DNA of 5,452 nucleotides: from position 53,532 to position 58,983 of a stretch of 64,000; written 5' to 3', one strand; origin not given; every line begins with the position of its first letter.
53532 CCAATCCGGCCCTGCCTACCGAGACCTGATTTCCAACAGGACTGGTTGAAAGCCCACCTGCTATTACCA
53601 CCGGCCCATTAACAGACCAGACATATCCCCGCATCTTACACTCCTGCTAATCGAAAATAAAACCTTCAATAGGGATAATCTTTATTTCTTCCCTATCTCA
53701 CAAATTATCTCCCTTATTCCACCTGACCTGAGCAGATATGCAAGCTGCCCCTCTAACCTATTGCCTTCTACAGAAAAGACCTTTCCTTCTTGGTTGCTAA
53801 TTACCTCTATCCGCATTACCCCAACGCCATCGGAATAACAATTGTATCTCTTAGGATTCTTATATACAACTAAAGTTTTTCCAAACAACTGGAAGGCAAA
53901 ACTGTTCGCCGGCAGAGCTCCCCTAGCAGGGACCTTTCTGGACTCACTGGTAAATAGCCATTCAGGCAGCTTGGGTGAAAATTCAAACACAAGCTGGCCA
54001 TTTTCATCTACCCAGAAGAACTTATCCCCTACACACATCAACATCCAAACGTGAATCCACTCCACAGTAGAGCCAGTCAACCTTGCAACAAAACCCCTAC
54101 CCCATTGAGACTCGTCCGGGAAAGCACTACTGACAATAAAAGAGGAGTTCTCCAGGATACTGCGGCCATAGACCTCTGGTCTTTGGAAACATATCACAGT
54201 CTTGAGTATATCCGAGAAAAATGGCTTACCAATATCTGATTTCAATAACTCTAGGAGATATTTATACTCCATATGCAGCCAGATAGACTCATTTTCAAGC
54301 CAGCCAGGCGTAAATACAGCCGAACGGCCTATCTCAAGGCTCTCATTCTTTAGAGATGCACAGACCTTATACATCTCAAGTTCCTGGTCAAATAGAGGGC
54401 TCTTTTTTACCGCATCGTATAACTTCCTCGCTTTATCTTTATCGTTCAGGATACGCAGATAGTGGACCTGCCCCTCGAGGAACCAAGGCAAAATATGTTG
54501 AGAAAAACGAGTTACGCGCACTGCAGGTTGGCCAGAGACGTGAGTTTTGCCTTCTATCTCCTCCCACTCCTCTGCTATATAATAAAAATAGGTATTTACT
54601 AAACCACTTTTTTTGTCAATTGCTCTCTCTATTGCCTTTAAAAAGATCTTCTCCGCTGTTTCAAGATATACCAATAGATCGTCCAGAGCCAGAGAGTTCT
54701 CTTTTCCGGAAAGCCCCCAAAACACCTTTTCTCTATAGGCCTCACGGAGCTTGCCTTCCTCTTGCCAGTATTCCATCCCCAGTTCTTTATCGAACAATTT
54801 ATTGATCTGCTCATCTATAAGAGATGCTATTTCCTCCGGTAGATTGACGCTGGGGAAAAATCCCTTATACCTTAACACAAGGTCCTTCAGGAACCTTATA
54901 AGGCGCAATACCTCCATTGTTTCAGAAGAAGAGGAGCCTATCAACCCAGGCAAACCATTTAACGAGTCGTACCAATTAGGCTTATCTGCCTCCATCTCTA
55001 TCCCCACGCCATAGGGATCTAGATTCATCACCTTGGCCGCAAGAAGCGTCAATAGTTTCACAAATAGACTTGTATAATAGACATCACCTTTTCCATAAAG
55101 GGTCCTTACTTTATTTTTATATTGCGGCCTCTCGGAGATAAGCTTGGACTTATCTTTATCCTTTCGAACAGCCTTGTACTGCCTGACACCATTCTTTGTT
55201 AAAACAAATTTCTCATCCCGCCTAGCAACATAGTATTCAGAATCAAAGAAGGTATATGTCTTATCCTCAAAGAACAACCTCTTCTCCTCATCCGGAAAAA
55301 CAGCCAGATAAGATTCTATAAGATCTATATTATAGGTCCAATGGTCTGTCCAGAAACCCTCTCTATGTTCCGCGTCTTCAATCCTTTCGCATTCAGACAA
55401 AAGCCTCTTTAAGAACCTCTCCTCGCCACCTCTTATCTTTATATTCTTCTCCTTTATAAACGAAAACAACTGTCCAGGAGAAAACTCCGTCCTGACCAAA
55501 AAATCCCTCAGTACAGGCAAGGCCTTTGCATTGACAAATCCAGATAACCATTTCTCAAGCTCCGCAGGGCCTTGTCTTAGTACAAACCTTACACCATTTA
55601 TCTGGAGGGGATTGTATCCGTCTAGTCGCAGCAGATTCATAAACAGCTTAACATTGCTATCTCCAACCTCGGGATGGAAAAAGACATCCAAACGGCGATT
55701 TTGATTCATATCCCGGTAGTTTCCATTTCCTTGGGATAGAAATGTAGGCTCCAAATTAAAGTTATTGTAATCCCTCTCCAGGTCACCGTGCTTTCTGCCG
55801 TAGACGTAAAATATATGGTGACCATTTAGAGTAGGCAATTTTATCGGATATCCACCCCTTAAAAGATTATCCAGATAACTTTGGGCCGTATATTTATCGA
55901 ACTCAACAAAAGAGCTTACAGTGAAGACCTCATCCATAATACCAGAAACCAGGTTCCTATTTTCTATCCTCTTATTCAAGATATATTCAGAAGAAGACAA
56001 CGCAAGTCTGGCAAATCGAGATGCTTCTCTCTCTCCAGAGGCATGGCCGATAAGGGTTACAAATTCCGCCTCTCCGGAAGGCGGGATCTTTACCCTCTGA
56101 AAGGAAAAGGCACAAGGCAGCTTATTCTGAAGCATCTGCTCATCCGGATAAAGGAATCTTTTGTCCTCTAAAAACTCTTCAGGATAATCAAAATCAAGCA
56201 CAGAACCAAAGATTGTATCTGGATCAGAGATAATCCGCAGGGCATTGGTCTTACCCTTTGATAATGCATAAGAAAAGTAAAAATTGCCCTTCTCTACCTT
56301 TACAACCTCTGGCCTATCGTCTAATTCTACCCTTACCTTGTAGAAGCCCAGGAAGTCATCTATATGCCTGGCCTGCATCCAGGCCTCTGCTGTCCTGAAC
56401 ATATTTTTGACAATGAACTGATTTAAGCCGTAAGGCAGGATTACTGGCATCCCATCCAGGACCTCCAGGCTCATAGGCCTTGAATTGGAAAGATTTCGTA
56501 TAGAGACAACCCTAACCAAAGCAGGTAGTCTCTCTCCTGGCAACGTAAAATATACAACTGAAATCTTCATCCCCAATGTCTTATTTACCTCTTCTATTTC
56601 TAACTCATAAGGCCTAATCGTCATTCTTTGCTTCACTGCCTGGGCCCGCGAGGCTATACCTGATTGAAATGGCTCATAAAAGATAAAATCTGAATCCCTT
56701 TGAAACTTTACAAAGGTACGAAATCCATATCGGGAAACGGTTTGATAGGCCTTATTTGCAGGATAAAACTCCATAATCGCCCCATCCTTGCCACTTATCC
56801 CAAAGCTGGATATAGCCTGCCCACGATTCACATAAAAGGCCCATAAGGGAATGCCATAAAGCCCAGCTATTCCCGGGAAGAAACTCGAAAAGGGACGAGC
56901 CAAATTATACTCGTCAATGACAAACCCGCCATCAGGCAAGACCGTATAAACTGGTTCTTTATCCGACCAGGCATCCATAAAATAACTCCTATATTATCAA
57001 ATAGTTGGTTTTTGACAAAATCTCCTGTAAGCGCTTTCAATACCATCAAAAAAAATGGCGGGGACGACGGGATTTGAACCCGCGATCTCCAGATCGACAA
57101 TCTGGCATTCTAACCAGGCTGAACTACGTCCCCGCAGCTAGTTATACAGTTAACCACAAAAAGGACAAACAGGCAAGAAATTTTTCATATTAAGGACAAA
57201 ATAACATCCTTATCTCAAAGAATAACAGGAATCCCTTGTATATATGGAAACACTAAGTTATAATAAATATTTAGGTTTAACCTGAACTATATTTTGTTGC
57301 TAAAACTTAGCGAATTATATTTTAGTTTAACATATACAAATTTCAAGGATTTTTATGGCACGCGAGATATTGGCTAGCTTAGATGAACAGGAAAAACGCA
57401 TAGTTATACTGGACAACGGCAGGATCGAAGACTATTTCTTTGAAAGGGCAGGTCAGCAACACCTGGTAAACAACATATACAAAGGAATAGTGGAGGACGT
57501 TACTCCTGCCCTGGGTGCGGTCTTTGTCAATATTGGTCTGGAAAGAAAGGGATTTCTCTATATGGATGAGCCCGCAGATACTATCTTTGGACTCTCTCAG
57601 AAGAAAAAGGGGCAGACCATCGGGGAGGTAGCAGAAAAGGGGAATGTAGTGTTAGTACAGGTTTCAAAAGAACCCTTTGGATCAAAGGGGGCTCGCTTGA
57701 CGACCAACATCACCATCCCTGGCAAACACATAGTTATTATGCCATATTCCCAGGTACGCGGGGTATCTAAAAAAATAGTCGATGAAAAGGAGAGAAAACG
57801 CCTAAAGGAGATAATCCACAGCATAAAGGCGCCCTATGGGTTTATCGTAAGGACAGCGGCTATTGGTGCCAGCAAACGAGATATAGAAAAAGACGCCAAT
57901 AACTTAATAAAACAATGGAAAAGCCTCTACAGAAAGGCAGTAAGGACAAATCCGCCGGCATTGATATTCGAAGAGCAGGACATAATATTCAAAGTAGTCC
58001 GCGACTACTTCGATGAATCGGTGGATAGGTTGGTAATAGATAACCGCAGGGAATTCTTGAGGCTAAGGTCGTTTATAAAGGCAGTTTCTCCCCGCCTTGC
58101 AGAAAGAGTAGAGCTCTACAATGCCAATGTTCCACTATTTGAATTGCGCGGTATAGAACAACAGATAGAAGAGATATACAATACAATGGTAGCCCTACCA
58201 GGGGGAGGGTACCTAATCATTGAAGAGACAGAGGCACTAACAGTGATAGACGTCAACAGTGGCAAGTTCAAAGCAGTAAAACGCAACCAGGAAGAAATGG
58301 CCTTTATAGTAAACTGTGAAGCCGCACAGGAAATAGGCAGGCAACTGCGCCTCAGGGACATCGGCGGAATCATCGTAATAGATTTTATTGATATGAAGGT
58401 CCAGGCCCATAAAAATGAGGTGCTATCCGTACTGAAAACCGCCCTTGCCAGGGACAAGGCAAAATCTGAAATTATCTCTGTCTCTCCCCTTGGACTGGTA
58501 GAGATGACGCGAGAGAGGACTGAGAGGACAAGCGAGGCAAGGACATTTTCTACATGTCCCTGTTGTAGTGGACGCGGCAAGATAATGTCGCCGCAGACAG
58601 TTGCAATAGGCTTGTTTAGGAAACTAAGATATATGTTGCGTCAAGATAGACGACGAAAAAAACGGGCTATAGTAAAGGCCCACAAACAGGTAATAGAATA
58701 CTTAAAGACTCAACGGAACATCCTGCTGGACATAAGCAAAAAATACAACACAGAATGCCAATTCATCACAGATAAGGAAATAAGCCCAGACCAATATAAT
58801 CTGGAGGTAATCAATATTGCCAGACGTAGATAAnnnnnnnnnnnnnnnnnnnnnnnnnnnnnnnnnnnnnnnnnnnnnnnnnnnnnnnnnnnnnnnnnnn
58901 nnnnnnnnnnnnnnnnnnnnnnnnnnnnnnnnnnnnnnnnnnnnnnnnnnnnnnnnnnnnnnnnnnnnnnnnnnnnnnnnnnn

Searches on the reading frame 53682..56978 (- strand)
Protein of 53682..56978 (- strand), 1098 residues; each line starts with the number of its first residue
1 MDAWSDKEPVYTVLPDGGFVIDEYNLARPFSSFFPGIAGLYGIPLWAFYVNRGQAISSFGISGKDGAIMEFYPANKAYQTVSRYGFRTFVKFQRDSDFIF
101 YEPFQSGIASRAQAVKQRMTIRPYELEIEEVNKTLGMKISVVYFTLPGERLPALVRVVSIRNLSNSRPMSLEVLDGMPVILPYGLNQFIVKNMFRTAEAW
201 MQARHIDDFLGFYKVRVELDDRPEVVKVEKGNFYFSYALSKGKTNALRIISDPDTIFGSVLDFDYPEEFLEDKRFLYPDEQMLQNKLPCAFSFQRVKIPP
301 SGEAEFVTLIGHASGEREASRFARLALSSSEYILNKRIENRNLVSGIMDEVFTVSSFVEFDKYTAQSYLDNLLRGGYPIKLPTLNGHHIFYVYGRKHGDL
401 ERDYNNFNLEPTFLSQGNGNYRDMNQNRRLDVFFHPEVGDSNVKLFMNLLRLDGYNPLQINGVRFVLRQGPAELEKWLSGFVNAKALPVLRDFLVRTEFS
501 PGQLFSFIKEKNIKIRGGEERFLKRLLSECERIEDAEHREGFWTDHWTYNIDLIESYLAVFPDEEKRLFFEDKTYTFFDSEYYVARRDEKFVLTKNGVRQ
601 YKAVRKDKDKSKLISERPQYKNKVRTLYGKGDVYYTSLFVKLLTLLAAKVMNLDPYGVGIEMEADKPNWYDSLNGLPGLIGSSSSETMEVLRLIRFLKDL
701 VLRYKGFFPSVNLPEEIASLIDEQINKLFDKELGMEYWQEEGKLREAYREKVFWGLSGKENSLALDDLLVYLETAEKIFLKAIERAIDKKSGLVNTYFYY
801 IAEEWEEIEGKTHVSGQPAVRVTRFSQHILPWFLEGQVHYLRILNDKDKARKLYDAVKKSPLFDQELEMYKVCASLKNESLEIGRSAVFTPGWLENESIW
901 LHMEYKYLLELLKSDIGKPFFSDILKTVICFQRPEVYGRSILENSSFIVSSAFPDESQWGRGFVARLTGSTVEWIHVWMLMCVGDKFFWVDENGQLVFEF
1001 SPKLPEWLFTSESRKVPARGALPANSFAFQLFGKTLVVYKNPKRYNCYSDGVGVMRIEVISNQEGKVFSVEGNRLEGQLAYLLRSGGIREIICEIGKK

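Call 41: search_protein_families(library=ncbifam, proteins=[window:53682-56978:-], max_evalue=0.00001)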
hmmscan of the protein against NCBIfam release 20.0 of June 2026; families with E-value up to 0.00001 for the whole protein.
window:53682-56978:- (1098 aa): 1 family
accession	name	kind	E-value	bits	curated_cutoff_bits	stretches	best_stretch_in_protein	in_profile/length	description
NF058639.1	GH149_beta_1_3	equivalog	1.6e-29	102.3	1150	2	538-870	511-828/1134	1,3-beta-D-glucan phosphorylase, GH149 family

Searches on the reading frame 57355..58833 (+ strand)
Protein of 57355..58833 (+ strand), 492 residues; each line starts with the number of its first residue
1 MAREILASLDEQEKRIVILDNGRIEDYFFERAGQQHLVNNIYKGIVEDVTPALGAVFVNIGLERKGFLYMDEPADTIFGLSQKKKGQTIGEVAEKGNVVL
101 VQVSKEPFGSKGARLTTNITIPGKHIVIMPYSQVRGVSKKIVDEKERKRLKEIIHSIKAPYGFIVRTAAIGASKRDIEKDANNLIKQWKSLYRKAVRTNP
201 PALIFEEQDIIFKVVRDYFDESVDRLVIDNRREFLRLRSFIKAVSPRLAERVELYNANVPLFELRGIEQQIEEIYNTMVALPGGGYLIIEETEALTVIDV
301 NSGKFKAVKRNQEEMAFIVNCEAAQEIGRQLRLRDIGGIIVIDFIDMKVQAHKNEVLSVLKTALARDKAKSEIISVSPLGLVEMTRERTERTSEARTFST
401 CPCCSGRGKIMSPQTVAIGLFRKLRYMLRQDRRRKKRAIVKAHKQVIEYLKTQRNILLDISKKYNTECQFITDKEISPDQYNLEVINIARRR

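Call 41: search_protein_families(library=ncbifam, proteins=[window:57355-58833:+], max_evalue=0.00001)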
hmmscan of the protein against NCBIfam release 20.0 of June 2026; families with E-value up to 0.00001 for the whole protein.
window:57355-58833:+ (492 aa): 5 families
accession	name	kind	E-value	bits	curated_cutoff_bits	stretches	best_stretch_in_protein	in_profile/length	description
TIGR00757.1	RNaseEG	subfamily_domain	7e-139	463.3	325.95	1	14-418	2-411/415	Rne/Rng family ribonuclease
NF008689.0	PRK11712.1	equivalog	3.3e-113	378.7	594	1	1-455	1-457/489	ribonuclease G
NF052588.1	RnaseEMycob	equivalog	1.1e-91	308.1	1400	1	15-437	340-775/945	ribonuclease E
NF052586.1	RnaseECyano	equivalog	7.5e-91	305.4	900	1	32-412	28-408/619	ribonuclease E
NF008074.0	PRK10811.1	equivalog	1.6e-89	301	908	1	2-450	2-451/1068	ribonuclease E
